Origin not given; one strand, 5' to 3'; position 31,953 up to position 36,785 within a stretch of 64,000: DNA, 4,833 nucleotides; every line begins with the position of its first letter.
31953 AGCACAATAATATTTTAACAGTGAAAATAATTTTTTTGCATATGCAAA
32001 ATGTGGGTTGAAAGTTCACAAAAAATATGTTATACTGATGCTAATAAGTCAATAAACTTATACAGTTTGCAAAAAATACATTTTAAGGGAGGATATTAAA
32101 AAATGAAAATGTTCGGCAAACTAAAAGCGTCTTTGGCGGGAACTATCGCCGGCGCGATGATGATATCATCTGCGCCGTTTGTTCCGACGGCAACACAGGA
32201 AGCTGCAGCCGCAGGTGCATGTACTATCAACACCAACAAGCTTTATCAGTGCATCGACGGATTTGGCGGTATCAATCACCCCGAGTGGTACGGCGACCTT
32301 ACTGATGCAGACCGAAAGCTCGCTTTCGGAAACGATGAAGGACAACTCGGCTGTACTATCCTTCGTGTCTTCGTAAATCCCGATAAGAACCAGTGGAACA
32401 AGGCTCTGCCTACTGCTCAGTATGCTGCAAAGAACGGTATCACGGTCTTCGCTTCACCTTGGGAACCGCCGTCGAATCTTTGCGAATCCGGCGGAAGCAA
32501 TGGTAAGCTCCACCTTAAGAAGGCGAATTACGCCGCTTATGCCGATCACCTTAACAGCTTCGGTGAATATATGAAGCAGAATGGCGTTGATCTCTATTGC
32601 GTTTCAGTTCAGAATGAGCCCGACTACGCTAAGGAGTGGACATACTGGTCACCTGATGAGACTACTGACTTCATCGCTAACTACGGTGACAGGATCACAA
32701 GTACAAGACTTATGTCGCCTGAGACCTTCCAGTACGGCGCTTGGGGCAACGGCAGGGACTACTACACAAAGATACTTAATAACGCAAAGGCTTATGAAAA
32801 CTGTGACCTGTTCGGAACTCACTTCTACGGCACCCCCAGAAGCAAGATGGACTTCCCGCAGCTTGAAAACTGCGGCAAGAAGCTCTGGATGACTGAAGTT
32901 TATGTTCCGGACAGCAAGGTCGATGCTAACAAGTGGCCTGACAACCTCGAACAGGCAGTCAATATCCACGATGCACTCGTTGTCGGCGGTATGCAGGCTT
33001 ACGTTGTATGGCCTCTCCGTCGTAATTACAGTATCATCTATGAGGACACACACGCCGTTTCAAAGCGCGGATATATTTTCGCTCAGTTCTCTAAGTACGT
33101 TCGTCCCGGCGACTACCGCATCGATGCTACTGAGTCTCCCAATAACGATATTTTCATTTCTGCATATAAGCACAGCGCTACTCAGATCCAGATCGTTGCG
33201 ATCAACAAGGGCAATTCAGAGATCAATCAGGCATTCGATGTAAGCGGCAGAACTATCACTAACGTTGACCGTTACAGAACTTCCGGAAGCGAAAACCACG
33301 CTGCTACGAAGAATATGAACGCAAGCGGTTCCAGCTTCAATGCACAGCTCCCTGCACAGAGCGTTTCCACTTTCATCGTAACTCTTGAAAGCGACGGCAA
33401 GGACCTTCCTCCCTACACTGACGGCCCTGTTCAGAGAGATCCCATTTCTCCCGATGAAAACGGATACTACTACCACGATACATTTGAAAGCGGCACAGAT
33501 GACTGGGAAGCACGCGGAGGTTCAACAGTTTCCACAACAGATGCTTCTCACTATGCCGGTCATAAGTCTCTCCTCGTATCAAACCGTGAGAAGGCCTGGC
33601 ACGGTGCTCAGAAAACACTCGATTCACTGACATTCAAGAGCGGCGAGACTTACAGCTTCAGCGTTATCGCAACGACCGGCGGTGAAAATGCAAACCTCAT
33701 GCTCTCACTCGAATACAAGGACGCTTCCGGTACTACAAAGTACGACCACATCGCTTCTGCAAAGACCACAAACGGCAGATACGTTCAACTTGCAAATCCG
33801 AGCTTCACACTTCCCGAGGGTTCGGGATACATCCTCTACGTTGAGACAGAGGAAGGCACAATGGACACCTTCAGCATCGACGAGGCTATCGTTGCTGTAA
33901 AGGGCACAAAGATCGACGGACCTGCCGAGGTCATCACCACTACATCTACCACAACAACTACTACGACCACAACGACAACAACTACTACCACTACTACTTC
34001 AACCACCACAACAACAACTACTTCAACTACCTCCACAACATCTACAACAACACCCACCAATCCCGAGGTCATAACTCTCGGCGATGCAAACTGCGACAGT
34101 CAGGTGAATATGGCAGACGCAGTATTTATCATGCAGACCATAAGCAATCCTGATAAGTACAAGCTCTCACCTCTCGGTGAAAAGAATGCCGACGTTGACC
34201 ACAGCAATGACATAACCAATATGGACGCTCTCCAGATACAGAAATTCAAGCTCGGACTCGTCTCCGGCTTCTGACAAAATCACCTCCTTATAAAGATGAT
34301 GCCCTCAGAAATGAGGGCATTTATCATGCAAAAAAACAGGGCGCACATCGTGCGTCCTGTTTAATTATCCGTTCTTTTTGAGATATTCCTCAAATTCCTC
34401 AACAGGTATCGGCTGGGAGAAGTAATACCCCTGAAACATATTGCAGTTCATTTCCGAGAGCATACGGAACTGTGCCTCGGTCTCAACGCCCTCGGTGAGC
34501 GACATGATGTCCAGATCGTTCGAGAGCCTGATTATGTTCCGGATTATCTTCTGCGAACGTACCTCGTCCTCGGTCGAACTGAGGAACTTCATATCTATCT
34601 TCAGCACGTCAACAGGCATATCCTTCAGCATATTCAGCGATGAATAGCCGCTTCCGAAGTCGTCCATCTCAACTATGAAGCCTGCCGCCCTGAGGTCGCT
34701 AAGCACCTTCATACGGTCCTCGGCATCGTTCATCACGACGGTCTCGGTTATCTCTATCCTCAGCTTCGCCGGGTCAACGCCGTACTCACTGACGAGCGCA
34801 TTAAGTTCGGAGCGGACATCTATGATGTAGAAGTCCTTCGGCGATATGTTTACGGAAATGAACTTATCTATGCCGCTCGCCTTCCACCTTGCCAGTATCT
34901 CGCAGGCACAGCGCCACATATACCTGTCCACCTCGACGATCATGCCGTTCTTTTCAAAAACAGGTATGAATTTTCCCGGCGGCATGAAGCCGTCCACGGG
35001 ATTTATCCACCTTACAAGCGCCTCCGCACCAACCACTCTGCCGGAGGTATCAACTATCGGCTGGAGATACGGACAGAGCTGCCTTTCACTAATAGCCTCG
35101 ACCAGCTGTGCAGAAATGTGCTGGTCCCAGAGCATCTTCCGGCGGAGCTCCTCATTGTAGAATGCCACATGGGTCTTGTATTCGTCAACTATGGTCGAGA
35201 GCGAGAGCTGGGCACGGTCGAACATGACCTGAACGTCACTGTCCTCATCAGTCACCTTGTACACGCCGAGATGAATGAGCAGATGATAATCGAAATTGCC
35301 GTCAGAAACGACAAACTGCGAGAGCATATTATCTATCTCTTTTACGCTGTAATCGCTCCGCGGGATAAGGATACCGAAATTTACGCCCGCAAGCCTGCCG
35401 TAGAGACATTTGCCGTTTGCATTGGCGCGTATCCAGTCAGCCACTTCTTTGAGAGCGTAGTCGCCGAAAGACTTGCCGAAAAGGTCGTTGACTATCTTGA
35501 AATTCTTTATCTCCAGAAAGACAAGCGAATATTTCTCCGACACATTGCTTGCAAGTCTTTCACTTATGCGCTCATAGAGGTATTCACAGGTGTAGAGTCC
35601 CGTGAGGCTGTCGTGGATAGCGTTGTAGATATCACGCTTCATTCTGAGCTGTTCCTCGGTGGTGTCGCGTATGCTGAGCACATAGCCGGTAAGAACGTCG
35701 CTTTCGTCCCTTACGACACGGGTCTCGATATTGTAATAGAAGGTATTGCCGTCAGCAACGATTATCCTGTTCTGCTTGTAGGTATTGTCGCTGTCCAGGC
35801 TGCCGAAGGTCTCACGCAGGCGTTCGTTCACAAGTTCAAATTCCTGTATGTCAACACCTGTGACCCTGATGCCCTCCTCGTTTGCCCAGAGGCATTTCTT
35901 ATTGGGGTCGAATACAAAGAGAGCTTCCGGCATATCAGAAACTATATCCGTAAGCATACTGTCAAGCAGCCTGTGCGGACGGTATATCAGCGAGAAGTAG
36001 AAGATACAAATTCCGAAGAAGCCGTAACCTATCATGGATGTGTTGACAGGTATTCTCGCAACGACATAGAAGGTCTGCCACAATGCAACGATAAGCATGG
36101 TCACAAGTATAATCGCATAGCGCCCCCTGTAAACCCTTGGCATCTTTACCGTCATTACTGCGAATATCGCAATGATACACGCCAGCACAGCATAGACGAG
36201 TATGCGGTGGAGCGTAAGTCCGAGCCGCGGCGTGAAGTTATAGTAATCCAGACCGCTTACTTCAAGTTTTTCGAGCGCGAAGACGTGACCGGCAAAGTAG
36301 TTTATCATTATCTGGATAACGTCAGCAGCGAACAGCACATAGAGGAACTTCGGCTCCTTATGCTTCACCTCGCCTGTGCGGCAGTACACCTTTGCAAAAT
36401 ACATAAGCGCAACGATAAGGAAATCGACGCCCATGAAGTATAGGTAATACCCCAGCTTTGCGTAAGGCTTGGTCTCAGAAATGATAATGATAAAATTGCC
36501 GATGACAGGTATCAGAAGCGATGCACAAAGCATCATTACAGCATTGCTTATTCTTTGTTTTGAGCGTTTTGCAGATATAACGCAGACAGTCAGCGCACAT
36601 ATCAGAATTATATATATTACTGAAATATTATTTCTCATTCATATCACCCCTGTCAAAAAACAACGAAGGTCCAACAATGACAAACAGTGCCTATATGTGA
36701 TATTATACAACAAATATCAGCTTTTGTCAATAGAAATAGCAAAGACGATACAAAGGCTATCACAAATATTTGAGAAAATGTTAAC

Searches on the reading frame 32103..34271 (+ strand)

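Call 68: search_protein_families(library=pfam, proteins=[window:32103-34271:+], max_evalue=0.00001)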
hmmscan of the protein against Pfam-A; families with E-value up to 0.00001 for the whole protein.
window:32103-34271:+ (723 aa): 1 family
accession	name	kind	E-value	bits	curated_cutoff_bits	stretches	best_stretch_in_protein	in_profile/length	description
PF02018.23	CBM_4_9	-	1.7e-20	74.2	25.9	1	454-582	2-131/136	Carbohydrate binding domain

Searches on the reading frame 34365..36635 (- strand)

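Call 68: search_protein_families(library=pfam, proteins=[window:34365-36635:-], max_evalue=0.00001)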
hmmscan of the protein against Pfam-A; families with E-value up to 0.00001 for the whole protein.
window:34365-36635:- (756 aa): 3 families
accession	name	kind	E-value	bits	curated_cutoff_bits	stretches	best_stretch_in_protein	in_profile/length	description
PF00563.25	EAL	-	3.8e-62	210.2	31.3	1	510-742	3-236/236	EAL domain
PF00990.26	GGDEF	-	4.6e-18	66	23.8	1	339-476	1-148/161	Diguanylate cyclase, GGDEF domain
PF16927.11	HisKA_7TM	-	2.6e-11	44.2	28.6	1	9-223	4-219/224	N-terminal 7TM region of histidine kinase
